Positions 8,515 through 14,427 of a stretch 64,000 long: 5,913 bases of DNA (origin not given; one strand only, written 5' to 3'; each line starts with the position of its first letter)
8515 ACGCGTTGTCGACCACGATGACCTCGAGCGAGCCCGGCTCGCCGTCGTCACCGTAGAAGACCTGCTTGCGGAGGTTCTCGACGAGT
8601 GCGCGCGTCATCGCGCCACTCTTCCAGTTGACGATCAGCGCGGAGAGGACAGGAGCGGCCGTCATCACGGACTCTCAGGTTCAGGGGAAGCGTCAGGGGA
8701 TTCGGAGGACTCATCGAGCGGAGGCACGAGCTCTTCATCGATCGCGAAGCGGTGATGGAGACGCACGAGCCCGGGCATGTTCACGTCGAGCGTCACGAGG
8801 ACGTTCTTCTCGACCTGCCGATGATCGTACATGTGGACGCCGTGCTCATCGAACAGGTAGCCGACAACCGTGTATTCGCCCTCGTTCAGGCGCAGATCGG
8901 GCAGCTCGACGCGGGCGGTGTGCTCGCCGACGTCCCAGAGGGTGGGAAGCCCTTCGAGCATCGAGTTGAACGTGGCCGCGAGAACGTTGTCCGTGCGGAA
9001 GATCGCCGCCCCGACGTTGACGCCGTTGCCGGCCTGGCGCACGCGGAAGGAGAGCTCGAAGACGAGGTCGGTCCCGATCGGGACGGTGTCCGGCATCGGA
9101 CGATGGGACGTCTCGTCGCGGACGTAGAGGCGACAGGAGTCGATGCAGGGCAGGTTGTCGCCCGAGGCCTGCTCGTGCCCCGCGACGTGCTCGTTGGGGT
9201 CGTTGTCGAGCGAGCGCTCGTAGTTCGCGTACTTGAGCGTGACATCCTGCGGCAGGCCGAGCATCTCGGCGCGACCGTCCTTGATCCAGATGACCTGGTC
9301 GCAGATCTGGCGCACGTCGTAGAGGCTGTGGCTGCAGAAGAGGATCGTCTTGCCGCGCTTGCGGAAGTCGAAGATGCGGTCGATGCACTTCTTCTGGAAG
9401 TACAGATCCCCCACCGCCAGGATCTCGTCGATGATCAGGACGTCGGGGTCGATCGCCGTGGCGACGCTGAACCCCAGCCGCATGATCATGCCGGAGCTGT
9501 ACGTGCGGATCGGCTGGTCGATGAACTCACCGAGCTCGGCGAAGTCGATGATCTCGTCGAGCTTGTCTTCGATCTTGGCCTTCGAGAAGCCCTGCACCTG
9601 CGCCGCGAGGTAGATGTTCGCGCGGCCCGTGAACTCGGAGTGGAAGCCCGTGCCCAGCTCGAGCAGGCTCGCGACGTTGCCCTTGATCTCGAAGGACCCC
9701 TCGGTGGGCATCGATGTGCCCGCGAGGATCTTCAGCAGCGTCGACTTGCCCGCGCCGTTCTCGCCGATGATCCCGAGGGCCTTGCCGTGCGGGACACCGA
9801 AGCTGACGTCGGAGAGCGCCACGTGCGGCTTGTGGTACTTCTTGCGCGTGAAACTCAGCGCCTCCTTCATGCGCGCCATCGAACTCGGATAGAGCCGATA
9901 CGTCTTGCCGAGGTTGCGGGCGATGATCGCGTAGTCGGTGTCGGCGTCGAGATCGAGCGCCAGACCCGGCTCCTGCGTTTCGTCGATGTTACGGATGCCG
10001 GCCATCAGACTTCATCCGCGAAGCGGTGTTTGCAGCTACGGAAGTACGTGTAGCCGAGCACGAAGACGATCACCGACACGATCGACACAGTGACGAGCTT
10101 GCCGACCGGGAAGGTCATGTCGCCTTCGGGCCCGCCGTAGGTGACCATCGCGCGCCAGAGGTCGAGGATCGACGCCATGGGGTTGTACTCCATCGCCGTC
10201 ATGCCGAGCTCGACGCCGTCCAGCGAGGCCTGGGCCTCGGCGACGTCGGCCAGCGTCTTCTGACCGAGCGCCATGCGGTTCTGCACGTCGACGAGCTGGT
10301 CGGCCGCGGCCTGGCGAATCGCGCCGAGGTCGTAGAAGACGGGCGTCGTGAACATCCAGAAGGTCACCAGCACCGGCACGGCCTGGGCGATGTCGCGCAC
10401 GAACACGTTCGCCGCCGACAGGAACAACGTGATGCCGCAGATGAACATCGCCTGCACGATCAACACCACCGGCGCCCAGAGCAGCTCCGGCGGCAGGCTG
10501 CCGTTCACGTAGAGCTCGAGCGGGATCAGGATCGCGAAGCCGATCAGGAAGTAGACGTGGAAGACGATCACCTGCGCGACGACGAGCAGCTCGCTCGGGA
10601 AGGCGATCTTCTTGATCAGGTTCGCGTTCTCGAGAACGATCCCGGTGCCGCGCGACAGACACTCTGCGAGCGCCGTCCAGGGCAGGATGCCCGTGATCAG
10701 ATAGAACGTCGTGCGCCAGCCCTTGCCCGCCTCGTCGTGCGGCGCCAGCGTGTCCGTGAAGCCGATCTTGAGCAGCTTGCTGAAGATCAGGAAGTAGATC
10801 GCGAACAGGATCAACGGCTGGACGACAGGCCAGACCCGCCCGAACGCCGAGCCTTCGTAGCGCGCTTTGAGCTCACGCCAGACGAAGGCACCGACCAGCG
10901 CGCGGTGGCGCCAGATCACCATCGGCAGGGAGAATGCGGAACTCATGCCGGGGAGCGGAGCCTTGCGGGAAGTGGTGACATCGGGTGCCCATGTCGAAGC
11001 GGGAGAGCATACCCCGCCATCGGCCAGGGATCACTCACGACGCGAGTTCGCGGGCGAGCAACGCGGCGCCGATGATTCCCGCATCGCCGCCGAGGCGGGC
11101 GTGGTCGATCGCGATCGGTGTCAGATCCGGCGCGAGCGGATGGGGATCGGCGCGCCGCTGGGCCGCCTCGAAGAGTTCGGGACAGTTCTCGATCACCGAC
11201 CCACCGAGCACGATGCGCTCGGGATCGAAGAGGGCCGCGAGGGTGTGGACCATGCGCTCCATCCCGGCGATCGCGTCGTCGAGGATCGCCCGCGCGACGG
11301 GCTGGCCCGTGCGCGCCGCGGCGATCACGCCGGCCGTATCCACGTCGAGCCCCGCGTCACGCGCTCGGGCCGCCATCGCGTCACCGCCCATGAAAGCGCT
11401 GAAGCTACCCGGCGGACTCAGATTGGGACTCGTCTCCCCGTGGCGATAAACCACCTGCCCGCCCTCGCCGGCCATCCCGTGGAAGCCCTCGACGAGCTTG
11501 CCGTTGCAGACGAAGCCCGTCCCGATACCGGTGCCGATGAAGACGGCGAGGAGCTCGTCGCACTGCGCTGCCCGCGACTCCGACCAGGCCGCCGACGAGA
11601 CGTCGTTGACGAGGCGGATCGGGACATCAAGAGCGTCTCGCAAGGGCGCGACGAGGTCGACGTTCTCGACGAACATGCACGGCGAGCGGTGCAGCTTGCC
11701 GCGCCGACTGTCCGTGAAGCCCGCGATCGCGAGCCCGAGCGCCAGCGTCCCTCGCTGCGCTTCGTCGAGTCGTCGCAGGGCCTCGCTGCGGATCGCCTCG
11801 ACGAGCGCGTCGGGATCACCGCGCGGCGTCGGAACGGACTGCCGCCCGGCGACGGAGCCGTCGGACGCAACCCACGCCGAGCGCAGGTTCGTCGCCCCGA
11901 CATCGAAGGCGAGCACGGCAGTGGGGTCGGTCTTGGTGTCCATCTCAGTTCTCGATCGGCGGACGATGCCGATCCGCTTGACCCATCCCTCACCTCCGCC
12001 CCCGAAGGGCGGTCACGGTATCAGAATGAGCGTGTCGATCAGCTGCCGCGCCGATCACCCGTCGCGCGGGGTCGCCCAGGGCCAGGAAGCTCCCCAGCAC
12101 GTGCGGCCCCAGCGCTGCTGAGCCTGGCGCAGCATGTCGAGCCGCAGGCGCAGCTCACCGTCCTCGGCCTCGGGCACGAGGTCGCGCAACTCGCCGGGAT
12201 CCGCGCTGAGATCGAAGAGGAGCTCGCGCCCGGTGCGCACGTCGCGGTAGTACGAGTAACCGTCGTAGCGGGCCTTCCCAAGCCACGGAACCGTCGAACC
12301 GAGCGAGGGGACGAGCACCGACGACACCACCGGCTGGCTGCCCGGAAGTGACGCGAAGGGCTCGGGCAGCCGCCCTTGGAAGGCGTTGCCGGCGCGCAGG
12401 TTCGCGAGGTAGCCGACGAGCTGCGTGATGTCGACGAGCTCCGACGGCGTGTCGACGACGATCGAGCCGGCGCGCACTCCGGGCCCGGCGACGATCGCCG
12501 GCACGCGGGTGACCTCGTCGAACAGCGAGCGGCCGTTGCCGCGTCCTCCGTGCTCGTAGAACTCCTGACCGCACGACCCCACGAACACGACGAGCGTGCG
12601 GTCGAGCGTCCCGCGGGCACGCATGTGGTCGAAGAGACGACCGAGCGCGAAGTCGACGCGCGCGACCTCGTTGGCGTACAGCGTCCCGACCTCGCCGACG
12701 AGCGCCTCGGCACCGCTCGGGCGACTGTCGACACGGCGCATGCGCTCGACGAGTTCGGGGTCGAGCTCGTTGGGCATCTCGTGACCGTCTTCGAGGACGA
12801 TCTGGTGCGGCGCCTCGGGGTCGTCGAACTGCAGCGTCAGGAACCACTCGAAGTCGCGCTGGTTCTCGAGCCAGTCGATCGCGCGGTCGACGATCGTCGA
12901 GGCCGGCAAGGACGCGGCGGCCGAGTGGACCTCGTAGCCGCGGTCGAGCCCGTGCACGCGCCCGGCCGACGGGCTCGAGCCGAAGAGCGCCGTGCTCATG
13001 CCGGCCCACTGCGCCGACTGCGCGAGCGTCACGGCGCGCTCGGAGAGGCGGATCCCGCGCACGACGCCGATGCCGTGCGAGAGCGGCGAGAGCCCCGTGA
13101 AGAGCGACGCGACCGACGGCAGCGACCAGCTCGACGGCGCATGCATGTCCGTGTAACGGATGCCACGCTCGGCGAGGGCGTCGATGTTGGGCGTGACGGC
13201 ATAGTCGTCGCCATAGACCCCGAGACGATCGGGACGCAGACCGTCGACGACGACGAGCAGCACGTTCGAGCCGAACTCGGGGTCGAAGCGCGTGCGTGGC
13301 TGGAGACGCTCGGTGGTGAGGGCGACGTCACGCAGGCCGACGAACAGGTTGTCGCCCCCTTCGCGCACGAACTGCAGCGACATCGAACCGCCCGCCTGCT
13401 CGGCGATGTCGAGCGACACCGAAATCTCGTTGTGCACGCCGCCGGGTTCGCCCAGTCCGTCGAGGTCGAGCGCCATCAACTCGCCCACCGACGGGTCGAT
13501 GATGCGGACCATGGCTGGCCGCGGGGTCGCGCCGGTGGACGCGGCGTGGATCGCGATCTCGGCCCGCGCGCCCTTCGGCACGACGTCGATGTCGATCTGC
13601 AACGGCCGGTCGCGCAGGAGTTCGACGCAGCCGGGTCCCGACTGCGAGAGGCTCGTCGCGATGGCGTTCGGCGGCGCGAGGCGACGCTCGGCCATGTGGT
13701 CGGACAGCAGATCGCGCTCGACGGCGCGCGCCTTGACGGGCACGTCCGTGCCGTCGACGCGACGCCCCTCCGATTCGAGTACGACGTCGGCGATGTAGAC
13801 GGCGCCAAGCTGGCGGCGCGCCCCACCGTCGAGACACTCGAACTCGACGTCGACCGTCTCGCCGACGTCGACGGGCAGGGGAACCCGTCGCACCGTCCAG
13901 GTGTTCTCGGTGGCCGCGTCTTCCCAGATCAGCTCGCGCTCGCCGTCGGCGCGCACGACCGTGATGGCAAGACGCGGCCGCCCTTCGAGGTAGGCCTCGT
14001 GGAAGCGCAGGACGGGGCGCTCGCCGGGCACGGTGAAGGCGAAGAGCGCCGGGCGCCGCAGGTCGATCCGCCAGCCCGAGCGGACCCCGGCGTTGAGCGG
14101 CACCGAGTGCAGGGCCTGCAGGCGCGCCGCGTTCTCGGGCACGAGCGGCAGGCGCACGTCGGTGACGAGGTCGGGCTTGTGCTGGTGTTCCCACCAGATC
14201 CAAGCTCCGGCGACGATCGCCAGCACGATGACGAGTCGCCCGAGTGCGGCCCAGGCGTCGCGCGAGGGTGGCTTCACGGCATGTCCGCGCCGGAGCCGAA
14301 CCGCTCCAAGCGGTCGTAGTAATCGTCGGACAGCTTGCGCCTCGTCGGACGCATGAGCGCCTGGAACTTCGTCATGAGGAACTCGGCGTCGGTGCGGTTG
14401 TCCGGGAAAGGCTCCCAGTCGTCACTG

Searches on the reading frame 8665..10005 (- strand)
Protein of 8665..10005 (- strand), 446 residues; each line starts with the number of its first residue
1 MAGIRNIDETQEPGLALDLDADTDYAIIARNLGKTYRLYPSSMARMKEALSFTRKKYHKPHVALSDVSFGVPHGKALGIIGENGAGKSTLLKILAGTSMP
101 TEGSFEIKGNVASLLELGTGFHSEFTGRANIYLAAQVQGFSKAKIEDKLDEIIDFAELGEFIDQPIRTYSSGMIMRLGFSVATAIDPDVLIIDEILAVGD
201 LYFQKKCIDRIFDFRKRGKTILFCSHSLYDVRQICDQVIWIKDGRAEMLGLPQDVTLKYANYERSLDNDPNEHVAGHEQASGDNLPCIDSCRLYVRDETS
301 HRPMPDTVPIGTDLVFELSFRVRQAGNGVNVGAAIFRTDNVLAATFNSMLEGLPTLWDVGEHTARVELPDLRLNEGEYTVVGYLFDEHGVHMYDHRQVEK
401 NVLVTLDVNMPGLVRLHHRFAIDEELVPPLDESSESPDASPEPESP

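Call 66: search_protein_families(library=pfam, proteins=[window:8665-10005:-], max_evalue=0.0001)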
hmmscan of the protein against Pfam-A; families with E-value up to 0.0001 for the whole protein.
window:8665-10005:- (446 aa): 2 families
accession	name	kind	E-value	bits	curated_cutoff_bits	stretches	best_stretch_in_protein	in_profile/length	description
PF00005.33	ABC_tran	-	4.2e-20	73.2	25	1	64-195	1-135/137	ABC transporter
PF14524.12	Wzt_C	-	1.1e-05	25.9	30.4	1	306-397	26-122/143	Wzt C-terminal domain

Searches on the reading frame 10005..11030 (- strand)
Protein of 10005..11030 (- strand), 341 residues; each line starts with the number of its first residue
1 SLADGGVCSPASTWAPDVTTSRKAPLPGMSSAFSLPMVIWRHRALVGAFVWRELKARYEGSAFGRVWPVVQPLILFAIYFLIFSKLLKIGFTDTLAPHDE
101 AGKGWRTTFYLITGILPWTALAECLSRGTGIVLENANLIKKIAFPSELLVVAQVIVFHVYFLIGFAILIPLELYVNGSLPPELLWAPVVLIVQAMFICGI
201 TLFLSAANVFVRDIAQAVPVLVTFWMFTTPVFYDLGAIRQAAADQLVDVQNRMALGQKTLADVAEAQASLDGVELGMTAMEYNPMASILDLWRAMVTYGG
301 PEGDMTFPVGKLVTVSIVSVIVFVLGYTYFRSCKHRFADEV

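Call 66: search_protein_families(library=pfam, proteins=[window:10005-11030:-], max_evalue=0.0001)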
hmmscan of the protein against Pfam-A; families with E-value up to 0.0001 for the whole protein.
window:10005-11030:- (341 aa): 1 family
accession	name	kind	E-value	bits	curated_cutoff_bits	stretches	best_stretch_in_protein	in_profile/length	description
PF01061.29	ABC2_membrane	-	7.4e-16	58.8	26.9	1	46-238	3-186/211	ABC-2 type transporter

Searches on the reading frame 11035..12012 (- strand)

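Call 66: search_protein_families(library=pfam, proteins=[window:11035-12012:-], max_evalue=0.0001)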
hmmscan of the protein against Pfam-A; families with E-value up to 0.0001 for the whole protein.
window:11035-12012:- (325 aa): 1 family
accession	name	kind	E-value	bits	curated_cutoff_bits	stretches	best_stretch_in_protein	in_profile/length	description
PF00480.26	ROK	-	3.6e-44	151.9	22.9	1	34-322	2-293/294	ROK family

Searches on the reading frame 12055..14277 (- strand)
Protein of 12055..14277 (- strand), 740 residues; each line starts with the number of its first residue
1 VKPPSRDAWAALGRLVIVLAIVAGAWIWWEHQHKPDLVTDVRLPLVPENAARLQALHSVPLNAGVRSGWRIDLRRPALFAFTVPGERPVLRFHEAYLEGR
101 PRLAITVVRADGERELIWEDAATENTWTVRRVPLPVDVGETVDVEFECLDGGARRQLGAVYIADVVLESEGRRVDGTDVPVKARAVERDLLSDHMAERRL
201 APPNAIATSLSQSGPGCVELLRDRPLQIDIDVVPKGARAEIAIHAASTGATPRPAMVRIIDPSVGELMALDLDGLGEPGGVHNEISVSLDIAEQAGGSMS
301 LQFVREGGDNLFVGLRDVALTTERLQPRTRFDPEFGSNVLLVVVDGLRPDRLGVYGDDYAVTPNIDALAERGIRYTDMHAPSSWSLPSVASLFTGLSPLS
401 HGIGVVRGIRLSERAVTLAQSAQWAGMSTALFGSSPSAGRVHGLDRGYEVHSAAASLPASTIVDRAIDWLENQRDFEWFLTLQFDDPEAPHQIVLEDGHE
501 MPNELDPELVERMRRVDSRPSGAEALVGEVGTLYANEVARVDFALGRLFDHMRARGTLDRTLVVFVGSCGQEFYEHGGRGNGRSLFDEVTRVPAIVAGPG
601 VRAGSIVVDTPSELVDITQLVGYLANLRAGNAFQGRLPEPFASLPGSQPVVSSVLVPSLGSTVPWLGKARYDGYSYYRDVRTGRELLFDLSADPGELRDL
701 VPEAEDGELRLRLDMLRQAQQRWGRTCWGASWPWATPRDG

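Call 55: search_protein_families(library=pfam, proteins=[window:12055-14277:-], max_evalue=0.001)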
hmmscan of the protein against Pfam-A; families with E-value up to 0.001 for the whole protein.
window:12055-14277:- (740 aa): 3 families
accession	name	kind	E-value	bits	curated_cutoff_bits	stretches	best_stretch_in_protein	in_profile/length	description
PF00884.28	Sulfatase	-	2.1e-27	96.7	25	1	337-618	1-292/301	Sulfatase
PF01663.27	Phosphodiest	-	2.9e-11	44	23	1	339-403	1-62/342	Type I phosphodiesterase / nucleotide pyrophosphatase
PF07394.17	DUF1501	-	0.00047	19.9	27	1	536-611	266-337/390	Protein of unknown function (DUF1501)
